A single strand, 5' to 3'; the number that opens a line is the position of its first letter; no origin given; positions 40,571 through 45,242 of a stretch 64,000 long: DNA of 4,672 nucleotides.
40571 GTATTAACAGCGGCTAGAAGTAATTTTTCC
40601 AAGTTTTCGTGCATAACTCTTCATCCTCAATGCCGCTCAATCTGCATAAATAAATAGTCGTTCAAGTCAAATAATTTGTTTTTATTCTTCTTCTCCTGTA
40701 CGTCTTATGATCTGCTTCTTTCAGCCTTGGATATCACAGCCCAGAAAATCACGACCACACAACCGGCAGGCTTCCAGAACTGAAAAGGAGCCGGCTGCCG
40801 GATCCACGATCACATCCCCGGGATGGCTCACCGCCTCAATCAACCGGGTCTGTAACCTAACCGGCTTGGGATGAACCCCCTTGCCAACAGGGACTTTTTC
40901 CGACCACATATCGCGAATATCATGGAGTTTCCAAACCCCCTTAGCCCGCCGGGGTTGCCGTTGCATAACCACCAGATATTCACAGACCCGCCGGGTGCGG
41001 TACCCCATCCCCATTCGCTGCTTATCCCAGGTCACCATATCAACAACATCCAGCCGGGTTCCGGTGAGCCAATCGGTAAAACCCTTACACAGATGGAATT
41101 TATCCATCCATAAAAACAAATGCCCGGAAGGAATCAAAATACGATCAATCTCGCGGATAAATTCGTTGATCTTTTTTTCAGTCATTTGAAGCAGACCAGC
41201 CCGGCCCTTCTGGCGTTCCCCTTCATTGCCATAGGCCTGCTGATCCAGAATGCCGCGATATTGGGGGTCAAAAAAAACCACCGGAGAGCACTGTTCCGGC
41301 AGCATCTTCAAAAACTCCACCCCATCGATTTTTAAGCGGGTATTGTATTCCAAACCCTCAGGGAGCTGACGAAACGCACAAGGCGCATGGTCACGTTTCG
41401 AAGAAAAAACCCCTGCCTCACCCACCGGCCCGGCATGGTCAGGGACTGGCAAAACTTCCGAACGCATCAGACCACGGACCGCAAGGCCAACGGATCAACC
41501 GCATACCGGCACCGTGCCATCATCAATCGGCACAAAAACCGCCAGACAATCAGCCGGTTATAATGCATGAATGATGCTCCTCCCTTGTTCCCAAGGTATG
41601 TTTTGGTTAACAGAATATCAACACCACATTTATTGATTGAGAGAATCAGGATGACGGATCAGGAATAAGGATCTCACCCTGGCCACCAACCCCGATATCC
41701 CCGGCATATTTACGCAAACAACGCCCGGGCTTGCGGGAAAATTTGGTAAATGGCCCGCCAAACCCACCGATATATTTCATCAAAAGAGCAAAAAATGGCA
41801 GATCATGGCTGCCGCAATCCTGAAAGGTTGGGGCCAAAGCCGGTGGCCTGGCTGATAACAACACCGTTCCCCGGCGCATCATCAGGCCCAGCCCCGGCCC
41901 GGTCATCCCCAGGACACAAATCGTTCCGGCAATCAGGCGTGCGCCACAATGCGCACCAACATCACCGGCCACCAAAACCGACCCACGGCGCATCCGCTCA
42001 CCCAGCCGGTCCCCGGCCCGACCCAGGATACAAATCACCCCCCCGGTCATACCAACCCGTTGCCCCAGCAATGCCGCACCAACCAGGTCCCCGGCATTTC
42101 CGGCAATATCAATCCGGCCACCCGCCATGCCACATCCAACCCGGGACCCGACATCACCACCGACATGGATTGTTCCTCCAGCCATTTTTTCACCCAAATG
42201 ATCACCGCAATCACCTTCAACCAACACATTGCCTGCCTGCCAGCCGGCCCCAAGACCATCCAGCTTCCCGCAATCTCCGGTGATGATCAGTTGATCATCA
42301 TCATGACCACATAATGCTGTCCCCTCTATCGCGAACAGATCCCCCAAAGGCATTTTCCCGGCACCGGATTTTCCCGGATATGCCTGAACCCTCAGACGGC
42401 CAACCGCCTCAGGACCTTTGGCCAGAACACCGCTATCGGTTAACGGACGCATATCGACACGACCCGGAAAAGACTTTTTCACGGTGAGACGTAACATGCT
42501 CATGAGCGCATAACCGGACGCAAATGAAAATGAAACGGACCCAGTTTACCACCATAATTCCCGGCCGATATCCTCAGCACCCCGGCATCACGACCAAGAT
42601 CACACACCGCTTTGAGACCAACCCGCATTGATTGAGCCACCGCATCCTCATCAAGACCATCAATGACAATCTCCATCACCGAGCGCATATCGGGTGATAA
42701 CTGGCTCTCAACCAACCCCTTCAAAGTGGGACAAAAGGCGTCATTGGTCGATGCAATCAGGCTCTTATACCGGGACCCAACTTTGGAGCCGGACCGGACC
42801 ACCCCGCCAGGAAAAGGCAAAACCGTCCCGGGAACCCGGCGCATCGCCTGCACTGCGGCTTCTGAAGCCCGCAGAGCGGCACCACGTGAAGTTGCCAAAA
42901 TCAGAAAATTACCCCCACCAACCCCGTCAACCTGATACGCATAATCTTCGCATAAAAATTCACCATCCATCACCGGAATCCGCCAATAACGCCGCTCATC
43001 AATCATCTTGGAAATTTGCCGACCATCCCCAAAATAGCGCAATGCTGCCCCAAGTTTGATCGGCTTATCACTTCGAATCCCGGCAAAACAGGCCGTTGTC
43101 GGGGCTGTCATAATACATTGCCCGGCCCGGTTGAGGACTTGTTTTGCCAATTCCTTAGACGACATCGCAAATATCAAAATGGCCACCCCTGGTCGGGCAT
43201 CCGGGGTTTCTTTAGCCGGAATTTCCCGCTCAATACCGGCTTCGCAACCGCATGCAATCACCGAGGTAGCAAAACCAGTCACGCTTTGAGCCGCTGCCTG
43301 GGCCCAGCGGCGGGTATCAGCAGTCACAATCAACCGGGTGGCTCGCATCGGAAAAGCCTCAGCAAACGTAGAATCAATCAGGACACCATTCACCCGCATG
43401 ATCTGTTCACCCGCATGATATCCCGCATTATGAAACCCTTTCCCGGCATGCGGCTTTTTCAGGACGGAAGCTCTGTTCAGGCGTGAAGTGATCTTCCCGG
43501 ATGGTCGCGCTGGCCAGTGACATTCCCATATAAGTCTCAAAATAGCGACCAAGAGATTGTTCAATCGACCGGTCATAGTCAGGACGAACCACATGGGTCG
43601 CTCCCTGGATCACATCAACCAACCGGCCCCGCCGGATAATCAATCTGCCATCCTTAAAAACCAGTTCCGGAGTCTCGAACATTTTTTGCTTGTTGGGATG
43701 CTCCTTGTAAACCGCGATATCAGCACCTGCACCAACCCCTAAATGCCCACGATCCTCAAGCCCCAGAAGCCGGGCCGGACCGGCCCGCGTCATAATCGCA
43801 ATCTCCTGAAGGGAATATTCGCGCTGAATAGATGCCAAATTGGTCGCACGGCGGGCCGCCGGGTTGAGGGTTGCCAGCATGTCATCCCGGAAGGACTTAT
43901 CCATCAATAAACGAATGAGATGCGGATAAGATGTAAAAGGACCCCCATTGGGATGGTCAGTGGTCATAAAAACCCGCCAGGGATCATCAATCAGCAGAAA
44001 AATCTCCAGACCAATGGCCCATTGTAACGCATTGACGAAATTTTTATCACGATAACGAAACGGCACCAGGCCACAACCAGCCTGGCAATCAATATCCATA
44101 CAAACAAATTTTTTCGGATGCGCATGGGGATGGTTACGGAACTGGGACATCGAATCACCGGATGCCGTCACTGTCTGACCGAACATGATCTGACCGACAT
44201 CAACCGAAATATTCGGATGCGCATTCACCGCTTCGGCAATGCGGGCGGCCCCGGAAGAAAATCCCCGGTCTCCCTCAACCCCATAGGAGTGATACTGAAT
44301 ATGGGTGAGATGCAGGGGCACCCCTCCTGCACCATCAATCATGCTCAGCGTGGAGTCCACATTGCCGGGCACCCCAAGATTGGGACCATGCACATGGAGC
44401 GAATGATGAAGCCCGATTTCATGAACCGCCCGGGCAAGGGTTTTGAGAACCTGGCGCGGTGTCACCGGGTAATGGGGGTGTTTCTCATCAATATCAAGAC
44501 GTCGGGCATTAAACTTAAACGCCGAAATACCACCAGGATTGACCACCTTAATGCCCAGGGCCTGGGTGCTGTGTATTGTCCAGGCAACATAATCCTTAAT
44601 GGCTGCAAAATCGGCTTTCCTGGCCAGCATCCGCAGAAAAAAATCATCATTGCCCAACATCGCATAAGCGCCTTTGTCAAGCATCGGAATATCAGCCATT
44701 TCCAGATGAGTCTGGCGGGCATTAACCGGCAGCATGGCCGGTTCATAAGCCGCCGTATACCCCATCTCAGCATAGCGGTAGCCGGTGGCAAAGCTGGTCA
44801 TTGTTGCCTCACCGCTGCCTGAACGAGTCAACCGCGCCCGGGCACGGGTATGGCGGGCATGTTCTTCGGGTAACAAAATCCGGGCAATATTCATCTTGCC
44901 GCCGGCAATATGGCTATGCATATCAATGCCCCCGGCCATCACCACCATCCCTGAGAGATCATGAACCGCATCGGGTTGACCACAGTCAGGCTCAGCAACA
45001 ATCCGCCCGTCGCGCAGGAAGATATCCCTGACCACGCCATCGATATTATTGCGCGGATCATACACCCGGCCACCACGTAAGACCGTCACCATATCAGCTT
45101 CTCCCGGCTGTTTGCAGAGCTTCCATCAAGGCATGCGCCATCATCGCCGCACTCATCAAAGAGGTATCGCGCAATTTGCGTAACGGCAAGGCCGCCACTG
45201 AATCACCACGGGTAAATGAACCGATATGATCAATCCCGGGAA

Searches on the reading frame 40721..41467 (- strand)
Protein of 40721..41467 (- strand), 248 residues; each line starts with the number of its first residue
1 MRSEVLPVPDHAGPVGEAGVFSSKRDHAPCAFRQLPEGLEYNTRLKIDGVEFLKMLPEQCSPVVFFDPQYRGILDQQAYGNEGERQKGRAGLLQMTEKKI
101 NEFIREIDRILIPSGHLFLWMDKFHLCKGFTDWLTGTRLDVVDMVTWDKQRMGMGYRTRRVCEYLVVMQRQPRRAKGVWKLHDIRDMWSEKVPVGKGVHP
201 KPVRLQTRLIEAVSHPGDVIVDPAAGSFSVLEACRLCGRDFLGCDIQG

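Call 3: search_protein_families(library=pfam, proteins=[window:40721-41467:-], max_evalue=0.1)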
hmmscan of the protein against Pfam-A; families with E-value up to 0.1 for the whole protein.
window:40721-41467:- (248 aa): 1 family
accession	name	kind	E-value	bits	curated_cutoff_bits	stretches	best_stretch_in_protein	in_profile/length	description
PF01555.25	N6_N4_Mtase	-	9.7e-15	55.5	26.7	1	93-247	25-212/221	DNA methylase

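Call 4: search_protein_families(library=padloc, proteins=[window:40721-41467:-], max_evalue=0.1)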
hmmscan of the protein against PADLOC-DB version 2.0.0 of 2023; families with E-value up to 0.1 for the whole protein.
window:40721-41467:- (248 aa): 31 families (the best 25 are shown)
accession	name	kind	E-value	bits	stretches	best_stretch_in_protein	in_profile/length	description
PDLC03271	MTase_II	-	5.6e-75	249.9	1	42-246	12-218/228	Type II methyltransferase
PDLC03379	MTase_II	-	7.9e-17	60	1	48-247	25-230/267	Type II methyltransferase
PDLC03371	MTase_II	-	3.5e-15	54.3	1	46-247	15-241/260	Type II methyltransferase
PDLC03299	MTase_II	-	7.1e-13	46.7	2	176-247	178-246/296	Type II methyltransferase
PDLC03265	MTase_II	-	1.7e-12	45.4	2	173-247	240-317/333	Type II methyltransferase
PDLC03320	MTase_II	-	3.3e-11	40.9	2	176-246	195-262/289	Type II methyltransferase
PDLC03738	oMTase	-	8.2e-09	32.6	2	195-245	200-252/376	orphan methyltransferase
PDLC03387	MTase_II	-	1.6e-08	32.1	1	174-246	189-263/289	Type II methyltransferase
PDLC03300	MTase_II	-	2.2e-08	31.5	1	200-245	218-263/302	Type II methyltransferase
PDLC03216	MTase_II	-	6.2e-08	30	1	193-245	188-242/364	Type II methyltransferase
PDLC03238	MTase_II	-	8.4e-08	29.6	2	197-246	304-353/428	Type II methyltransferase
PDLC03321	MTase_II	-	9.6e-08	29.5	1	104-246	89-230/245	Type II methyltransferase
PDLC03339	MTase_II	-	1.7e-07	28.4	1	162-247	178-260/399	Type II methyltransferase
PDLC03229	MTase_II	-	3.7e-07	27.3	1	143-239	283-381/436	Type II methyltransferase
PDLC03228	MTase_II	-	1.1e-06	26.7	1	199-246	144-193/227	Type II methyltransferase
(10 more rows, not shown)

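Call 5: search_protein_families(library=ncbifam, proteins=[window:40721-41467:-], max_evalue=0.1)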
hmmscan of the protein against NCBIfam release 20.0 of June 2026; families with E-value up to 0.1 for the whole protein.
window:40721-41467:- (248 aa): 3 families
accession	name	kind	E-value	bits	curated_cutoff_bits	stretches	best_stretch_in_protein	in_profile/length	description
NF008572.0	PRK11524.1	equivalog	5e-08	32.4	292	1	199-247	197-245/294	adenine-specific DNA-methyltransferase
NF050803.1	DnaMtaseCcrMCaul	equivalog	1.4e-07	30.8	830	1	195-245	182-234/350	adenine-specific DNA-methyltransferase CcrM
NF010253.0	PRK13699.1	subfamily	1.5e-05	24.8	244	1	194-245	139-192/226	DNA methyltransferase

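Call 6: search_protein_families(library=phrogs, proteins=[window:40721-41467:-], max_evalue=0.1)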
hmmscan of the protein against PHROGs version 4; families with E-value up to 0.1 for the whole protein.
window:40721-41467:- (248 aa): 8 families
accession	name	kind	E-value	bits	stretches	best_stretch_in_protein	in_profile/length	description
phrog_67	-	other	1e-22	82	1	100-246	174-331/743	DNA methyltransferase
phrog_498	-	other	7.8e-12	45.5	1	64-246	226-408/633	DNA methyltransferase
phrog_3008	-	other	2.5e-10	41.1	1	201-246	154-199/244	DNA methyltransferase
phrog_6952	-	other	2.8e-06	28.3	1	171-246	85-163/181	DNA methyltransferase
phrog_18293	-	other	7.5e-05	23.7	1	194-245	41-94/119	methyltransferase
phrog_21315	-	unknown function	8.1e-05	22.7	1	59-170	238-345/415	-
phrog_23085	-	unknown function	0.027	15.1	1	199-245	46-92/138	-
phrog_11619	-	other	0.031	14.7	1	41-120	67-137/186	DNA methyltransferase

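Call 80: search_protein_families(library=padloc, proteins=[L068:5730-6428:+, L068:4972-5730:+], max_evalue=0.01)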
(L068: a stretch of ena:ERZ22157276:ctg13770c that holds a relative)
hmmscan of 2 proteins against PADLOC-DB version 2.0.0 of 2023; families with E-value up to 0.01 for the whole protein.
L068:5730-6428:+ (232 aa): 1 family
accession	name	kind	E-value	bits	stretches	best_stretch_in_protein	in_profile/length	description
PDLC03487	REase_II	-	2.4e-44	149.5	1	13-218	14-224/227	Type II restriction enzyme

L068:4972-5730:+ (252 aa): 27 families (the best 25 are shown)
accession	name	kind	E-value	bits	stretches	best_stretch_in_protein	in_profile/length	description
PDLC03271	MTase_II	-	8.1e-78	259.2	1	46-250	12-218/228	Type II methyltransferase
PDLC03379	MTase_II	-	7.4e-17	60.1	1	100-251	82-230/267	Type II methyltransferase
PDLC03371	MTase_II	-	2.7e-14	51.3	1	177-251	170-241/260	Type II methyltransferase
PDLC03320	MTase_II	-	4.3e-12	43.8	2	182-251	197-263/289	Type II methyltransferase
PDLC03299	MTase_II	-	2.4e-11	41.7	1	182-251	180-246/296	Type II methyltransferase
PDLC03265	MTase_II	-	3.9e-11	40.9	1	177-251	240-317/333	Type II methyltransferase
PDLC03387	MTase_II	-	1.9e-09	35.1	1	178-251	189-264/289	Type II methyltransferase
PDLC03229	MTase_II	-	6.5e-08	29.8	1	147-243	283-381/436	Type II methyltransferase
PDLC03738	oMTase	-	1.4e-07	28.5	1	196-249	197-252/376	orphan methyltransferase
PDLC03228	MTase_II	-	1.8e-07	29.2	1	187-250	129-193/227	Type II methyltransferase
PDLC03308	MTase_II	-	3.4e-07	27.6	1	185-252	315-384/419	Type II methyltransferase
PDLC03353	MTase_II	-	4.9e-07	27.6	1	179-251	172-239/260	Type II methyltransferase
PDLC03300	MTase_II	-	6.3e-07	26.7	1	204-251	218-265/302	Type II methyltransferase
PDLC03216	MTase_II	-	9.3e-07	26.1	1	193-249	182-242/364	Type II methyltransferase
PDLC03339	MTase_II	-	1.9e-06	24.9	1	203-251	212-260/399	Type II methyltransferase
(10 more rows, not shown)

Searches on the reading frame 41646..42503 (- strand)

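Call 80: search_protein_families(library=padloc, proteins=[L068:5730-6428:+, L068:4972-5730:+], max_evalue=0.01)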
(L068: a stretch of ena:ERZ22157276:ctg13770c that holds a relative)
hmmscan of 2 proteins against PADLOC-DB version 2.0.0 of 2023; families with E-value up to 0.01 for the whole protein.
L068:5730-6428:+ (232 aa): 1 family
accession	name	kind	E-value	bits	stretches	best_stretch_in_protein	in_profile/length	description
PDLC03487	REase_II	-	2.4e-44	149.5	1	13-218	14-224/227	Type II restriction enzyme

L068:4972-5730:+ (252 aa): 27 families (the best 25 are shown)
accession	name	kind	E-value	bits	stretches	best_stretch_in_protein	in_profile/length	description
PDLC03271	MTase_II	-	8.1e-78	259.2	1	46-250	12-218/228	Type II methyltransferase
PDLC03379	MTase_II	-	7.4e-17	60.1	1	100-251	82-230/267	Type II methyltransferase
PDLC03371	MTase_II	-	2.7e-14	51.3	1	177-251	170-241/260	Type II methyltransferase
PDLC03320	MTase_II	-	4.3e-12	43.8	2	182-251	197-263/289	Type II methyltransferase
PDLC03299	MTase_II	-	2.4e-11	41.7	1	182-251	180-246/296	Type II methyltransferase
PDLC03265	MTase_II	-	3.9e-11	40.9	1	177-251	240-317/333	Type II methyltransferase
PDLC03387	MTase_II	-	1.9e-09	35.1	1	178-251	189-264/289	Type II methyltransferase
PDLC03229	MTase_II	-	6.5e-08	29.8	1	147-243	283-381/436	Type II methyltransferase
PDLC03738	oMTase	-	1.4e-07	28.5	1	196-249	197-252/376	orphan methyltransferase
PDLC03228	MTase_II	-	1.8e-07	29.2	1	187-250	129-193/227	Type II methyltransferase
PDLC03308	MTase_II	-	3.4e-07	27.6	1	185-252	315-384/419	Type II methyltransferase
PDLC03353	MTase_II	-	4.9e-07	27.6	1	179-251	172-239/260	Type II methyltransferase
PDLC03300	MTase_II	-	6.3e-07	26.7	1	204-251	218-265/302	Type II methyltransferase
PDLC03216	MTase_II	-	9.3e-07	26.1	1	193-249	182-242/364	Type II methyltransferase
PDLC03339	MTase_II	-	1.9e-06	24.9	1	203-251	212-260/399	Type II methyltransferase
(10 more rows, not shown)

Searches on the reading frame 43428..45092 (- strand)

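Call 80: search_protein_families(library=padloc, proteins=[L068:5730-6428:+, L068:4972-5730:+], max_evalue=0.01)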
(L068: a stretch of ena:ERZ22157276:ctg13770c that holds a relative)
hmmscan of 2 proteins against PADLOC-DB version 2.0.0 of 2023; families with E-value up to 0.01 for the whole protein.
L068:5730-6428:+ (232 aa): 1 family
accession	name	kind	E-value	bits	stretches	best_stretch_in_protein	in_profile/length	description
PDLC03487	REase_II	-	2.4e-44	149.5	1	13-218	14-224/227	Type II restriction enzyme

L068:4972-5730:+ (252 aa): 27 families (the best 25 are shown)
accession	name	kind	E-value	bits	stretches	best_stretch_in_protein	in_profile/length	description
PDLC03271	MTase_II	-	8.1e-78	259.2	1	46-250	12-218/228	Type II methyltransferase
PDLC03379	MTase_II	-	7.4e-17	60.1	1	100-251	82-230/267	Type II methyltransferase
PDLC03371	MTase_II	-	2.7e-14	51.3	1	177-251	170-241/260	Type II methyltransferase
PDLC03320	MTase_II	-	4.3e-12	43.8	2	182-251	197-263/289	Type II methyltransferase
PDLC03299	MTase_II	-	2.4e-11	41.7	1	182-251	180-246/296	Type II methyltransferase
PDLC03265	MTase_II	-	3.9e-11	40.9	1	177-251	240-317/333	Type II methyltransferase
PDLC03387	MTase_II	-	1.9e-09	35.1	1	178-251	189-264/289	Type II methyltransferase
PDLC03229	MTase_II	-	6.5e-08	29.8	1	147-243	283-381/436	Type II methyltransferase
PDLC03738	oMTase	-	1.4e-07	28.5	1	196-249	197-252/376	orphan methyltransferase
PDLC03228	MTase_II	-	1.8e-07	29.2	1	187-250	129-193/227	Type II methyltransferase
PDLC03308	MTase_II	-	3.4e-07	27.6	1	185-252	315-384/419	Type II methyltransferase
PDLC03353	MTase_II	-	4.9e-07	27.6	1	179-251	172-239/260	Type II methyltransferase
PDLC03300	MTase_II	-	6.3e-07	26.7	1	204-251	218-265/302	Type II methyltransferase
PDLC03216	MTase_II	-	9.3e-07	26.1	1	193-249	182-242/364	Type II methyltransferase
PDLC03339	MTase_II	-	1.9e-06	24.9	1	203-251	212-260/399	Type II methyltransferase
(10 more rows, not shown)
